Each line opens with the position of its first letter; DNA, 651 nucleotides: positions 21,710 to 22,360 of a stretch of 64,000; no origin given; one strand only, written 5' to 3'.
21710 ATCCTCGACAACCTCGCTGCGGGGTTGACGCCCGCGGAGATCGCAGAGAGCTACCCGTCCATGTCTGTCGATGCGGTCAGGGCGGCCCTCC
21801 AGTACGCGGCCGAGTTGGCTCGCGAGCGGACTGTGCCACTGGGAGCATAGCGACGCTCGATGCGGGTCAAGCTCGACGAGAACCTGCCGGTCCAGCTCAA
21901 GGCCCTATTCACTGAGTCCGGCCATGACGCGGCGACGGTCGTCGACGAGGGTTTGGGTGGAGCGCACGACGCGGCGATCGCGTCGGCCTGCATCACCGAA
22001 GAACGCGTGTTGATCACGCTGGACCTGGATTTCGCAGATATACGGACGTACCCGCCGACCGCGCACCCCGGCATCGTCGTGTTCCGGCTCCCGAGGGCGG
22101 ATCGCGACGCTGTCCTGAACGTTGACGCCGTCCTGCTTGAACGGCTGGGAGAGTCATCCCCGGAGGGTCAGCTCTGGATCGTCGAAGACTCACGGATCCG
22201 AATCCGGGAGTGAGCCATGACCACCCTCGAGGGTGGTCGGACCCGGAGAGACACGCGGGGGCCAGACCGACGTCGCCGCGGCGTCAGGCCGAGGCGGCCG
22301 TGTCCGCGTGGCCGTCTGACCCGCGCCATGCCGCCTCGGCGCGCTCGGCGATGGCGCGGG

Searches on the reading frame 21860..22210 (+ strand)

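Call 85: search_protein_families(library=pfam, proteins=[window:21860-22210:+], max_evalue=0.01)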
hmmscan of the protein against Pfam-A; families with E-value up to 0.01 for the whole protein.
window:21860-22210:+ (117 aa): 1 family
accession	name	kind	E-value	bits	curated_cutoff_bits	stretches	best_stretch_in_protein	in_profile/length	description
PF18480.7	DUF5615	-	6.2e-22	78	23.8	1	1-110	1-109/110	Domain of unknown function (DUF5615)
